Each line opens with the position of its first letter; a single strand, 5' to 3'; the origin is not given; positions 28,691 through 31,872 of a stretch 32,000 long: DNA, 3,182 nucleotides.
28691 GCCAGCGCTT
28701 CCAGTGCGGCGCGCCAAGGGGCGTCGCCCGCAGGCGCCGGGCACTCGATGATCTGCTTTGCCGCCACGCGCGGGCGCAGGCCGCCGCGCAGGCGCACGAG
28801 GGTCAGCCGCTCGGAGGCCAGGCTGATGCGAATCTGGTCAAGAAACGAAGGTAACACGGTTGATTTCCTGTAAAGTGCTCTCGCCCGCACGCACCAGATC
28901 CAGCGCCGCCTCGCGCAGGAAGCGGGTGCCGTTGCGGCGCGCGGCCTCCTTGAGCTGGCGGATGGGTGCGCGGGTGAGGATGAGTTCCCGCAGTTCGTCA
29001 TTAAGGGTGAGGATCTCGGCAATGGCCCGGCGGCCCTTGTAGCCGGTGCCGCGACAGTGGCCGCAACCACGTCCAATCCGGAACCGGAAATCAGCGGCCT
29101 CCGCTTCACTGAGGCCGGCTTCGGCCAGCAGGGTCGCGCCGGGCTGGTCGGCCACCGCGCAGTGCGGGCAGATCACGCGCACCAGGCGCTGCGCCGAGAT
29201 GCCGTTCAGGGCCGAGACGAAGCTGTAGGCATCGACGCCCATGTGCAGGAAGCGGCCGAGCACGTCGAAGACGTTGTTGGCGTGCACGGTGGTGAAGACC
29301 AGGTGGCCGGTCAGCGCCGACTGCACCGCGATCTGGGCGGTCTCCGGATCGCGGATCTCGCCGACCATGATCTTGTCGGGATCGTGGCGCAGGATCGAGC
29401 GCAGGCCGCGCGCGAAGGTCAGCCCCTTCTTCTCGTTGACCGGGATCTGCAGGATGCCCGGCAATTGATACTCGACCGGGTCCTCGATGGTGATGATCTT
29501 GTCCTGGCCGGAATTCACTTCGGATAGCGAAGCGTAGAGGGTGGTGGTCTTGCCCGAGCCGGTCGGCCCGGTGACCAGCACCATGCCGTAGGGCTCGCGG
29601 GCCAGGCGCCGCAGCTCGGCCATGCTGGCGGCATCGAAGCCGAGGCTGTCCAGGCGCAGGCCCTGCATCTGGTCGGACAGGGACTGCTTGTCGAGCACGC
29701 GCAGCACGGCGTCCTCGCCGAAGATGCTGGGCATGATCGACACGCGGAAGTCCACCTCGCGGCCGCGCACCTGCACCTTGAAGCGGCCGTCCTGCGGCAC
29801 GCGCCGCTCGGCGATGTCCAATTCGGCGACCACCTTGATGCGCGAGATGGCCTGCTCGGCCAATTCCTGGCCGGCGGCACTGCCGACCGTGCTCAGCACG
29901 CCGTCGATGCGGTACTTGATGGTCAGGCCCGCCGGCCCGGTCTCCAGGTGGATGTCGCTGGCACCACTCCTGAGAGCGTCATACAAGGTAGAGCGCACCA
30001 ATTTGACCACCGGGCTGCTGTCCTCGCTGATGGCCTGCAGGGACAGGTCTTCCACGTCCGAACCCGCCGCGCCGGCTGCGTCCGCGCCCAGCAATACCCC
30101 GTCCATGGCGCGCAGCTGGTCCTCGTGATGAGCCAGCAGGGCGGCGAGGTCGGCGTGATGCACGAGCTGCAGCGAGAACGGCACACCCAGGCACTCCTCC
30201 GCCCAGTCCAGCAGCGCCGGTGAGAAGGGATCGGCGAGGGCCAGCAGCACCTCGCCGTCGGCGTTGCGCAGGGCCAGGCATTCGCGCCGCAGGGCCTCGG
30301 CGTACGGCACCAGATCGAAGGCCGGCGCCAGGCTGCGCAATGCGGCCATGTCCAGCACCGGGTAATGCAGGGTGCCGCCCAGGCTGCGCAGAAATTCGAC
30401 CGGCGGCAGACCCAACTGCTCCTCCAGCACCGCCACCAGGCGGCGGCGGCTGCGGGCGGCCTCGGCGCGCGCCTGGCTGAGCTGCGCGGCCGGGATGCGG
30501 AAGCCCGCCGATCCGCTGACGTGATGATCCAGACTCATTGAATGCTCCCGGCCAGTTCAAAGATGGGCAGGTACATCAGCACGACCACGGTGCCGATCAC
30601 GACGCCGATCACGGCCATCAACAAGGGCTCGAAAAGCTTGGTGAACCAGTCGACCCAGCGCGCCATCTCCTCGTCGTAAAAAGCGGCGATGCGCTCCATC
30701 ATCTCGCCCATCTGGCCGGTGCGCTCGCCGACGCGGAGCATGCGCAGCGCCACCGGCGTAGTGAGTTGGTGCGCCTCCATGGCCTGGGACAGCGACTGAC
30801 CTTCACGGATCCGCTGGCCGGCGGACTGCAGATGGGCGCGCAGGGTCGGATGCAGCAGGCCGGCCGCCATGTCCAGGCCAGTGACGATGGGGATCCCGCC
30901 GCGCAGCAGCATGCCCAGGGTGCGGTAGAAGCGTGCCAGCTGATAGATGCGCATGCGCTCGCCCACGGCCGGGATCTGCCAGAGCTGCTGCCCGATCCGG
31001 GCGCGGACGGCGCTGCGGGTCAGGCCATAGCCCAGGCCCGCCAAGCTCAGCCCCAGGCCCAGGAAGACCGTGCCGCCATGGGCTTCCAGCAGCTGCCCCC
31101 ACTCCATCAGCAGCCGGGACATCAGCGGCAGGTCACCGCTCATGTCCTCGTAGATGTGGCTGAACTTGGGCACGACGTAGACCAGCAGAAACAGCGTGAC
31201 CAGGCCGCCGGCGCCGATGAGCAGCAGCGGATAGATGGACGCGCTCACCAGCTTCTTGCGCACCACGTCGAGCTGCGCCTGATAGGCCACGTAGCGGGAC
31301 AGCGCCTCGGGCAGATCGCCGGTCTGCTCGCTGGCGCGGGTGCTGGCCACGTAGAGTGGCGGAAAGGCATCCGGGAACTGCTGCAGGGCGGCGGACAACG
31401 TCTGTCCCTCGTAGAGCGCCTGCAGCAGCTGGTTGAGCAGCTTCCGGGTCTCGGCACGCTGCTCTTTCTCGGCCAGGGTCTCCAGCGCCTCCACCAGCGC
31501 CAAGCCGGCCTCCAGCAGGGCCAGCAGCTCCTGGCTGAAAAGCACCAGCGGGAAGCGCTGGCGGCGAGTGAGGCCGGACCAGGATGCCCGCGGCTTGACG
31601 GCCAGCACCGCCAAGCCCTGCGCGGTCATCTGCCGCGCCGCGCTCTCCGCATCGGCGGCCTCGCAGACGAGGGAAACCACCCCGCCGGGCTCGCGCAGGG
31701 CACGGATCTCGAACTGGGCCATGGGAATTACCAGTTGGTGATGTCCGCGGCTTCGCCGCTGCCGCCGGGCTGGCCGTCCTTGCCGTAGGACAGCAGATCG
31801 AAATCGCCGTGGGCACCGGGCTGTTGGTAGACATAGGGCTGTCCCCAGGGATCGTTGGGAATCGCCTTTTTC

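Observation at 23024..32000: Gap-free 11-gene operon encoding a non-canonical type IV filament (T2SS/T4P-hybrid) machine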

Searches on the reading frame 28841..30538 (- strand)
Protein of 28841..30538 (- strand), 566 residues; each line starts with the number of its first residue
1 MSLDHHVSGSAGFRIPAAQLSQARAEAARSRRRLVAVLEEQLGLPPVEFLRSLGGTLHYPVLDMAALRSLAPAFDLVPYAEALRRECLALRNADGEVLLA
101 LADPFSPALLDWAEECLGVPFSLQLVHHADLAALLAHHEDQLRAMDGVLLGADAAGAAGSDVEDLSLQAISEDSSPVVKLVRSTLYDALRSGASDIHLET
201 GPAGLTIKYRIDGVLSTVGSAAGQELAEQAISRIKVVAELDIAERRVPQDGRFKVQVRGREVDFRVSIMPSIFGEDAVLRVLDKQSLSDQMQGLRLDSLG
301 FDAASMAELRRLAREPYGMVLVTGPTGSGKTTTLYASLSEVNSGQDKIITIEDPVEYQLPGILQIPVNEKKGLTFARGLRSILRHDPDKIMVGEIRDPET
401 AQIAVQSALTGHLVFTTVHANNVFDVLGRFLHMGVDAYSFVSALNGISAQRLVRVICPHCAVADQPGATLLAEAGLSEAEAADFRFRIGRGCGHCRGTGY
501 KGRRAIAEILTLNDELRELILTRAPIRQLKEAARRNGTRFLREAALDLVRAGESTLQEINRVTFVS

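Call 8: search_protein_families(library=pfam, proteins=[window:28841-30538:-], max_evalue=0.01)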
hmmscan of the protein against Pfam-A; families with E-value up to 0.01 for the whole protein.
window:28841-30538:- (566 aa): 6 families
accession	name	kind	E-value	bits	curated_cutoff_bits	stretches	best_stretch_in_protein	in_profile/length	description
PF00437.27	T2SSE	-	7.1e-126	420.2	24.9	1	172-561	3-370/370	Type II/IV secretion system protein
PF05157.20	MshEN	-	1.1e-11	45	23.1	1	58-143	2-88/90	MshEN domain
PF25199.1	nSTAND_NTPase5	-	0.0001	22.6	34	1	308-353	31-78/145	Novel STAND NTPase 5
PF13401.12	AAA_22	-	0.00092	20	27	1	317-356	5-44/130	AAA domain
PF13191.12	AAA_16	-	0.0033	18.4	32.6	1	310-367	17-66/167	AAA ATPase domain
PF13555.12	AAA_29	-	0.0044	17.2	27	0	315-336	20-41/61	P-loop containing region of AAA domain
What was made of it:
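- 28838..30538 (-): gspE/pilB-like assembly ATPase (566 aa). It is the only ATPase in the operon. Pfam T2SSE 7.1e-126 plus N-terminal domain PF05157 (call 8).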

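Call 9: search_protein_families(library=ncbifam, proteins=[window:28841-30538:-], max_evalue=0.01)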
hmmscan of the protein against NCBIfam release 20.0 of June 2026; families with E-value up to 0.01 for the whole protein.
window:28841-30538:- (566 aa): 21 families
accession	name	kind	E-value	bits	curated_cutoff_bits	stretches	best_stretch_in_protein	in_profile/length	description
TIGR02533.1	type_II_gspE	equivalog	6.5e-151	503.3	630.25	1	77-563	4-486/486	type II secretion system ATPase GspE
TIGR02538.1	type_IV_pilB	equivalog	9.5e-148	493.3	675.65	1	17-563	14-562/564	type IV-A pilus assembly ATPase PilB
NF007755.0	PRK10436.1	equivalog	3.5e-115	385.3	617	1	168-563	76-459/465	type II secretion system protein GspE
NF053534.1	T4PilAsmATPsTfpB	equivalog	1.3e-109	367.2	850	1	78-563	98-582/584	type IV pilus assembly ATPase TfpB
NF041000.1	ATPase_ComGA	equivalog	5.7e-76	255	300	1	184-454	3-266/267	competence type IV pilus ATPase ComGA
TIGR01420.1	pilT_fam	subfamily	2.9e-44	151.7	319.1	1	185-433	6-242/343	PilT/PilU family type 4a pilus ATPase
TIGR02525.1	plasmid_TraJ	equivalog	1.6e-22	80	368.3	1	317-434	149-273/372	plasmid transfer ATPase TraJ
TIGR02524.1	dot_icm_DotB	equivalog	2.9e-20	72.8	463.3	1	318-431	135-257/358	Dot/Icm type IV secretion system ATPase DotB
NF058587.1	archaellum_moto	equivalog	1.6e-18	66.8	550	1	319-436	277-399/527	archaellum flagellar ATPase motor FlaI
TIGR02782.1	TrbB_P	equivalog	2.2e-16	60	304.55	1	320-430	139-252/303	P-type conjugative transfer ATPase TrbB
TIGR03819.1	heli_sec_ATPase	hypoth_equivalog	3.4e-15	56.1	373.15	1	307-435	169-302/340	TadA family conjugal transfer-associated ATPase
TIGR02788.1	VirB11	equivalog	6.3e-14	51.7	249.95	1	311-433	138-265/308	P-type DNA transfer ATPase VirB11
NF010407.0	PRK13833.1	subfamily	1.4e-12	47.7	499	1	320-432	147-261/323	conjugal transfer protein TrbB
NF010469.0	PRK13894.1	subfamily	1.8e-12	47.3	508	1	319-431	151-265/320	conjugal transfer ATPase TrbB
NF053672.1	bindosome_BasE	exception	4.2e-12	45.6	1000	1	320-430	273-388/512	bindosome assembly system ATPase subunit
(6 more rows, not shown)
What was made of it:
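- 28838..30538 (-): GspE 503 bits (cutoff 630) and PilB 493 bits (cutoff 676) (call 9).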

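Call 73: search_solved_structures(query=window:28841-30538:-, max_evalue=1e-20)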
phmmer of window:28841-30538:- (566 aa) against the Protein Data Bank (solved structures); distinct sequences matched with E-value up to 1e-20: 20.
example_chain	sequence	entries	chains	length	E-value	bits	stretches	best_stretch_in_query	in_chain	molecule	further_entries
5zfr_A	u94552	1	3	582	1.2e-110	374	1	31-564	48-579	Type IV pilus biogenesis ATPase PilB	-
6olj_C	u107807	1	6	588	1.1e-108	367.6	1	26-564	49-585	Type IV pilus biogenesis ATPase PilB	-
5tsg_B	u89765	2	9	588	3.7e-108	365.8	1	26-564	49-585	Type IV pilus biogenesis ATPase PilB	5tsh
4kss_A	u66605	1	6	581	1.9e-104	353.5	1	171-563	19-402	Type II secretion system protein E, hemolysin-coregulated protein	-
4ksr_A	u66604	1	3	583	1.9e-104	353.5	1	171-563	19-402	Type II secretion system protein E, Hemolysin-coregulated protein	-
1p9r_A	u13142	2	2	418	8.3e-104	351.4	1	170-561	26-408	General secretion pathway protein E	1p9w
4pht_A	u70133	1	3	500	1.5e-102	347.2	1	164-563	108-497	General secretory pathway protein E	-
3jc8_Ba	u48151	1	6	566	1.9e-101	343.6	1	19-559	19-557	Type IV-A pilus assembly ATPase PilB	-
5oiu_A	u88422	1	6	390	2.7e-95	323.3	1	173-560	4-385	Type IV pilus assembly protein PilF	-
5it5_F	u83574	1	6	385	1.2e-94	321.1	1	178-560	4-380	ATP binding motif-containing protein PilF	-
6f8l_G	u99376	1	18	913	1.3e-94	321.1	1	168-560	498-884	Type IV pilus assembly protein PilF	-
6ejf_A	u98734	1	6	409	1.5e-94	320.9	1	178-560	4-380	Type IV pilus assembly protein PilF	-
8dze_A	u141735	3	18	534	7.3e-34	120.6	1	277-521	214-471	BfpD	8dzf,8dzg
5fl3_A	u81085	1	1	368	2.2e-28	102.5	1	188-432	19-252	PILI RETRACTION PROTEIN PILT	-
6ojx_A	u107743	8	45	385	1e-27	100.3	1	301-432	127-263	Twitching motility pilus retraction ATPase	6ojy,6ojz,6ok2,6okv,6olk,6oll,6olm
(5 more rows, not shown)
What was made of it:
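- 28838..30538 (-): PDB: PilB 374 bits, EpsE 353 bits (call 73).
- The ATPase's best full-length PDB hits are PilB (call 73).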

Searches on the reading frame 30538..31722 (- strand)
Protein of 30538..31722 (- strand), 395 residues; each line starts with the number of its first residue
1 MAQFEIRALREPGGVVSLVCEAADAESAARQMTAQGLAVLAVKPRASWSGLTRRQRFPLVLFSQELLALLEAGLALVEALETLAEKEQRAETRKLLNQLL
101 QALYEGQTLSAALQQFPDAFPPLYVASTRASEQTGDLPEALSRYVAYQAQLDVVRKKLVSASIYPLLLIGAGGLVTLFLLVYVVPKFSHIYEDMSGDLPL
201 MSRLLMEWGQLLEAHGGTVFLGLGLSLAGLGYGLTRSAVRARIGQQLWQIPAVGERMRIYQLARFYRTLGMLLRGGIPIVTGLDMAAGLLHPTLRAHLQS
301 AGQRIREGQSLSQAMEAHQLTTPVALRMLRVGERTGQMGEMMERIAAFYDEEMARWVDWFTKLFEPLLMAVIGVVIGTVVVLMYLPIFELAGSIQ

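Call 8: search_protein_families(library=pfam, proteins=[window:30538-31722:-], max_evalue=0.01)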
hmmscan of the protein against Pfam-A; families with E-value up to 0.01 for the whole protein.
window:30538-31722:- (395 aa): 2 families
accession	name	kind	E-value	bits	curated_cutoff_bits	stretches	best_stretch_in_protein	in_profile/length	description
PF00482.28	T2SSF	-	9.2e-55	184.4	25.2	2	265-386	1-125/125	Type II secretion system (T2SS), protein F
PF16918.11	PknG_TPR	-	0.0034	16.7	27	1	277-363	47-136/340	Protein kinase G tetratricopeptide repeat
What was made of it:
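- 30535..31722 (-): gspF-like inner-membrane platform protein (395 aa). Pfam T2SSF 9.2e-55, two copies (call 8).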

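Call 9: search_protein_families(library=ncbifam, proteins=[window:30538-31722:-], max_evalue=0.01)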
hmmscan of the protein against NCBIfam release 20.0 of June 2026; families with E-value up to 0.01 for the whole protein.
window:30538-31722:- (395 aa): 6 families
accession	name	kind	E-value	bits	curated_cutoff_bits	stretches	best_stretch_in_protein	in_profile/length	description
TIGR02120.1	GspF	equivalog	6.3e-85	285.8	424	1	4-392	1-399/401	type II secretion system inner membrane protein GspF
NF007861.0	PRK10573.1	equivalog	1.2e-74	251.8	401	1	5-392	8-396/401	protein transport protein HofC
NF052607.1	T4PiliAsmPilCThrm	equivalog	3.6e-59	200.9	700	1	1-393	1-403/406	type IV pilus assembly protein PilC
NF052606.1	T4PiliAsmPilCMyx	equivalog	1.3e-57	195.5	700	1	19-395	37-419/419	type IV pilus assembly protein PilC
NF047826.1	T3SSXpsF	equivalog_domain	1e-53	182.6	650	1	1-394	1-404/405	type II secretion system protein XpsF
NF041012.2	T4P_ComGB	equivalog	1.7e-37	129.5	240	1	62-390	6-330/332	competence type IV pilus assembly protein ComGB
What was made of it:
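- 30535..31722 (-): Best NCBIfam match is GspF at 285.8 bits, below the cutoff of 424 (call 9).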

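Call 14: find_encoding_contigs(protein=window:30538-31722:-, flank=10000, max_places=6)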
Protein window:30538-31722:- (395 aa): 3 contigs read that carry it; 2 places shown.
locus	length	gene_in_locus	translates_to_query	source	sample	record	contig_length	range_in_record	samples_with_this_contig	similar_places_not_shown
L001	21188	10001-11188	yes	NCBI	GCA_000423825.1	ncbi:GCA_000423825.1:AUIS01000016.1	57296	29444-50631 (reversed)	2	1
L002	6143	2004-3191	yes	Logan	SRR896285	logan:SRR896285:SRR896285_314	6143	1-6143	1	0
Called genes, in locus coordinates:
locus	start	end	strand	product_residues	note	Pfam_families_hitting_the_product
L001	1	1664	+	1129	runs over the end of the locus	PF00989:PAS, PF08448:PAS_4, PF13188:PAS_8 (weak), PF13426:PAS_9, PF00989:PAS, PF08448:PAS_4, PF07730:HisKA_3, PF02518:HATPase_c, +2 more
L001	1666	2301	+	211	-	PF00072:Response_reg, PF00196:GerE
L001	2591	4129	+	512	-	PF25021:TEN_NHL (faint), PF01436:NHL (weak)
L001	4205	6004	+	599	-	PF00149:Metallophos (weak), PF02872:5_nucleotid_C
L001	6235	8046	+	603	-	PF02872:5_nucleotid_C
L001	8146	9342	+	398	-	PF11563:Protoglobin, PF00990:GGDEF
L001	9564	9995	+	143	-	PF07963:N_methyl, PF08334:T2SSG, PF22434:PilW_C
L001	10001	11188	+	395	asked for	PF00482:T2SSF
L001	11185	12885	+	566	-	PF05157:MshEN, PF00437:T2SSE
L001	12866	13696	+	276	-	-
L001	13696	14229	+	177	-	PF05137:PilN (weak)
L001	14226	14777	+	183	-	-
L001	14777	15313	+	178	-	-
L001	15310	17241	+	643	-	PF07719:TPR_2 (faint), PF14559:TPR_19 (faint), PF07660:STN (weak), PF03958:Secretin_N, PF00263:Secretin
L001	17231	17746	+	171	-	PF07963:N_methyl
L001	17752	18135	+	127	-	PF07963:N_methyl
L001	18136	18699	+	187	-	-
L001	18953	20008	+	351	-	PF24684:Vgb_lyase, PF08450:SGL (faint), PF24684:Vgb_lyase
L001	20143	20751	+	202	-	PF00881:Nitroreductase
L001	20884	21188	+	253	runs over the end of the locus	PF01975:SurE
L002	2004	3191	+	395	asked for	PF00482:T2SSF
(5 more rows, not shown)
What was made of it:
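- Checked: An independent gene call on the source contig gives the same 11 genes (call 14).
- A GGDEF gene lies directly upstream (call 14).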

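Call 75: search_protein_families(library=ncbifam, proteins=[L001:2591-4126:+, L001:4205-6001:+, L001:6235-8043:+, L001:8146-9339:+, L001:18953-20005:+, L001:9564-9992:+, L001:1666-2298:+], max_evalue=0.00001)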
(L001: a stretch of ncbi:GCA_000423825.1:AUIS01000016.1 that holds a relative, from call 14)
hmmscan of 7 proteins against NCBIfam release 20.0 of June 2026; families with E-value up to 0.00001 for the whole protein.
L001:2591-4126:+ (512 aa): 1 family
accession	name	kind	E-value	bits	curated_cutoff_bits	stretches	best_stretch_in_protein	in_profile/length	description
NF035926.1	scyF_NHL_VPEP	equivalog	6e-15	55.3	350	1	349-458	195-290/376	scytonemin biosynthesis PEP-CTERM protein ScyF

L001:4205-6001:+ (599 aa): 11 families
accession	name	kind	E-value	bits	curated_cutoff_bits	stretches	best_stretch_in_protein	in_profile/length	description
TIGR04486.1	thiosulf_SoxB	equivalog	2.3e-66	224.2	550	1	81-523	114-518/556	thiosulfohydrolase SoxB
NF006934.0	PRK09419.1-1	subfamily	4.3e-28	97.5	1646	1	10-307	11-301/1174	multifunctional 2',3'-cyclic-nucleotide 2'-phosphodiesterase/3'-nucleotidase/5'-nucleotidase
TIGR01530.1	nadN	equivalog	1.7e-24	86.4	436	1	54-273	1-217/550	NAD nucleotidase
NF006935.0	PRK09419.1-2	equivalog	5.5e-24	83.9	2801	1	176-520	803-1123/1445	multifunctional 2',3'-cyclic-nucleotide 2'-phosphodiesterase/3'-nucleotidase/5'-nucleotidase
NF006937.0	PRK09419.1-4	equivalog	6.6e-23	80.1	2554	1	182-520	788-1102/1411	multifunctional 2',3'-cyclic-nucleotide 2'-phosphodiesterase/3'-nucleotidase/5'-nucleotidase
NF007109.1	PRK09558.1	equivalog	1.7e-20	73.3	600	1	23-273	7-244/550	bifunctional UDP-sugar hydrolase/5'-nucleotidase UshA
NF041198.1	UshA_like_PCGU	equivalog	1.1e-16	60.6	275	1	49-314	19-275/519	UshA-like (seleno)protein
NF006936.0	PRK09419.1-3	equivalog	6.1e-13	47.3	2542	1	51-542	701-1167/1212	multifunctional 2',3'-cyclic-nucleotide 2'-phosphodiesterase/3'-nucleotidase/5'-nucleotidase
NF040549.1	Nt5e_LPXTG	exception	2.1e-11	42.8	1050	1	38-169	83-204/731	cell surface ecto-5'-nucleotidase Nt5e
NF008871.0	PRK11907.1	equivalog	1.9e-06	26.3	1266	0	46-118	108-178/814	bifunctional 2',3'-cyclic-nucleotide 2'-phosphodiesterase/3'-nucleotidase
NF006938.0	PRK09420.1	equivalog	6.7e-06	24.8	486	0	47-189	18-160/648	bifunctional 2',3'-cyclic-nucleotide 2'-phosphodiesterase/3'-nucleotidase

L001:6235-8043:+ (603 aa): 10 families
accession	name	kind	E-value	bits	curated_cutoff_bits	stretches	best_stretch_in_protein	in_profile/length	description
TIGR04486.1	thiosulf_SoxB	equivalog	2.1e-58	198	550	1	86-531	113-522/556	thiosulfohydrolase SoxB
NF006934.0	PRK09419.1-1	subfamily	2.1e-27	95.2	1646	1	58-506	629-1039/1174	multifunctional 2',3'-cyclic-nucleotide 2'-phosphodiesterase/3'-nucleotidase/5'-nucleotidase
TIGR01530.1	nadN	equivalog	3e-23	82.2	436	1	60-279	1-217/550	NAD nucleotidase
NF006935.0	PRK09419.1-2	equivalog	2.3e-18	65.3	2801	1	188-525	809-1124/1445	multifunctional 2',3'-cyclic-nucleotide 2'-phosphodiesterase/3'-nucleotidase/5'-nucleotidase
NF041198.1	UshA_like_PCGU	equivalog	3.5e-18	65.5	275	1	86-335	45-292/519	UshA-like (seleno)protein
NF006937.0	PRK09419.1-4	equivalog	2.1e-17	61.8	2554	1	188-525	788-1103/1411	multifunctional 2',3'-cyclic-nucleotide 2'-phosphodiesterase/3'-nucleotidase/5'-nucleotidase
NF007109.1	PRK09558.1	equivalog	1.4e-16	60.4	600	1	36-279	12-244/550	bifunctional UDP-sugar hydrolase/5'-nucleotidase UshA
NF040549.1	Nt5e_LPXTG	exception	1.7e-13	49.7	1050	1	44-177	83-206/731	cell surface ecto-5'-nucleotidase Nt5e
NF006936.0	PRK09419.1-3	equivalog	1.2e-09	36.3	2542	1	60-336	704-994/1212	multifunctional 2',3'-cyclic-nucleotide 2'-phosphodiesterase/3'-nucleotidase/5'-nucleotidase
NF006938.0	PRK09420.1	equivalog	5.7e-08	31.6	486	1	57-195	22-160/648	bifunctional 2',3'-cyclic-nucleotide 2'-phosphodiesterase/3'-nucleotidase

L001:8146-9339:+ (398 aa): 21 families
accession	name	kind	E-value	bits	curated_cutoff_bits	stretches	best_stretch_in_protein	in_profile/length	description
TIGR00254.1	GGDEF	domain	1.8e-42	144.9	37.4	1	211-362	1-159/168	diguanylate cyclase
NF038266.1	diguan_SiaD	equivalog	6.6e-39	133.8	290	1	203-362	82-247/252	biofilm regulation diguanylate cyclase SiaD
NF007423.1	PRK09966.1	equivalog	2.1e-38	132.2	325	1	202-360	226-390/390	diguanylate cyclase DgcN/YfiN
NF007135.0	PRK09581.1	equivalog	3e-36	125.2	474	1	195-363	276-448/457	PleD family two-component system response regulator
NF051473.1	DigCycDgcsShew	equivalog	6.6e-34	117.6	400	1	210-362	130-283/291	diguanylate cyclase DgcS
NF007380.0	PRK09894.1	equivalog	2.4e-30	105.9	256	1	206-361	120-278/296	diguanylate cyclase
NF047654.1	DiguCycDgcRLepto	equivalog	3.1e-28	98.5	500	1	204-367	122-293/295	diguanylate cyclase DgcR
NF041606.1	dguan_cyc_DgcA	equivalog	9.5e-27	93.8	370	1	204-364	167-333/340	diguanylate cyclase DgcA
NF007474.0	PRK10060.1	equivalog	1.1e-26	93.2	782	1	209-363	231-388/663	cyclic di-GMP phosphodiesterase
NF045675.1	PhdiestaseDibA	equivalog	1.4e-26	93.1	980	1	192-362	178-356/623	phosphodiesterase DibA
NF011955.1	PRK15426.1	equivalog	1.8e-26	92.4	408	1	215-368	398-559/564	cellulose biosynthesis regulator diguanylate cyclase DgcQ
NF007599.0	PRK10245.1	equivalog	3.2e-26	91.7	402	1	202-362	197-362/371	diguanylate cyclase AdrA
NF040885.1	diguan_DgcJ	equivalog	2.8e-24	85.8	500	1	210-362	333-488/493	diguanylate cyclase DgcJ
NF007298.0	PRK09776.1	equivalog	3.6e-24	84.7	1135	1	208-361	677-836/1111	diguanylate cyclase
NF053781.1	cdiGMPphdstlr2612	equivalog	1.2e-17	62.9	1600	1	210-363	835-995/1268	Tlr1612 family c-di-GMP phosphodiesterase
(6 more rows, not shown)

L001:18953-20005:+ (351 aa): 2 families
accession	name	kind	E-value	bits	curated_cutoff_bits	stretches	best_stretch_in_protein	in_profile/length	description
NF000022.1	stregra_B_VgbA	exception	1.4e-34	119.6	600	2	189-349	61-209/299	streptogramin B lyase Vgb(A)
NF000096.1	stregra_B_VgbB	exception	1.7e-33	116.1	600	1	40-301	5-252/295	streptogramin B lyase Vgb(B)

L001:9564-9992:+ (143 aa): 5 families
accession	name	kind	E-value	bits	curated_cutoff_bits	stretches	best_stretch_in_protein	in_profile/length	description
TIGR01710.1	typeII_sec_gspG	equivalog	1.2e-53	180.8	88.85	1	13-143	1-133/134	type II secretion system major pseudopilin GspG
TIGR01708.2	typeII_sec_gspH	equivalog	3.4e-09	36.9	80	1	12-65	1-51/169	type II secretion system minor pseudopilin GspH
TIGR02532.1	IV_pilin_GFxxxE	domain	2.4e-08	33.5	16.3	1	13-33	2-22/24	prepilin-type N-terminal cleavage/methylation domain-containing protein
NF041775.1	typeIV_PilA_Myxo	equivalog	3.4e-07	30.4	400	1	6-72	4-70/214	type IV pilin protein PilA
NF040999.1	pilin_ComGC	equivalog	3.5e-07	30.3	75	1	13-76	2-65/84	competence type IV pilus major pilin ComGC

L001:1666-2298:+ (211 aa): 86 families (the best 25 are shown)
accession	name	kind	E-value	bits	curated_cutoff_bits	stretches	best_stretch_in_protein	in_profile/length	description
NF007018.1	PRK09483.1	equivalog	7.3e-51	172.9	280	1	1-210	1-210/217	UvrY/SirA/GacA family response regulator transcription factor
NF011896.0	PRK15369.1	equivalog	4.3e-48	163.7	242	1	2-209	4-210/211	two component system response regulator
NF052445.1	RespRegMctR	equivalog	1.2e-45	155.4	300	1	2-208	2-204/205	two-component system response regulator MctR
NF007685.0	PRK10360.1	equivalog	5.1e-36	124.3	258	1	1-202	1-191/196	response regulator transcription factor UhpA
NF047785.1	respo_reg_MadR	equivalog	8.5e-36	123.3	300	1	2-209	1-209/209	MadR family response regulator transcription factor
NF007935.0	PRK10651.1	equivalog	5.4e-35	120.5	250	1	3-194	8-201/216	two-component system response regulator NarL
NF007708.0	PRK10403.1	equivalog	5.9e-33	114.1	343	1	3-195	8-200/215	nitrate/nitrite response regulator protein NarP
NF007419.0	PRK09958.1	equivalog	7.5e-32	110.6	251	1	5-205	4-200/204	acid-sensing system DNA-binding response regulator EvgA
NF007403.0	PRK09935.1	equivalog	1.5e-31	109.7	271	1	4-209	6-210/210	fimbria biosynthesis transcriptional regulator FimZ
NF006900.1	PRK09390.1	equivalog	1.5e-28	99.8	255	1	5-207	8-201/203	response regulator FixJ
NF008098.0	PRK10840.1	equivalog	7.8e-23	81.1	235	1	3-202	5-204/216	response regulator transcription factor RcsB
NF001965.0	PRK00742.1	subfamily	1.6e-20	73.6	293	1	2-107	4-110/357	chemotaxis-specific protein-glutamate methyltransferase CheB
NF041830.1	RR_TF_ErdR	exception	1e-19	71.1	390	1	4-195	4-197/213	response regulator transcription factor ErdR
NF040749.1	tetrathio_RR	equivalog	1.1e-18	67.6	290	1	6-201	5-186/191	tetrathionate respiration response regulator TtrR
NF008677.0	PRK11697.1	equivalog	3.6e-18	65.8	246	1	1-124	1-121/238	two-component system response regulator BtsR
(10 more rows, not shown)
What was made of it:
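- On Xcm-type Gsp-related system: Present as genes 1-2 of the operon (calls 8, 14, 75).
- On Canonical T2SS: 180.8 bits vs cutoff 88.85 (call 75).
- GspG passes its equivalog cutoff (call 75). The major subunit passes the GspG equivalog cutoff and carries the C-terminal GspG loop (call 75).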
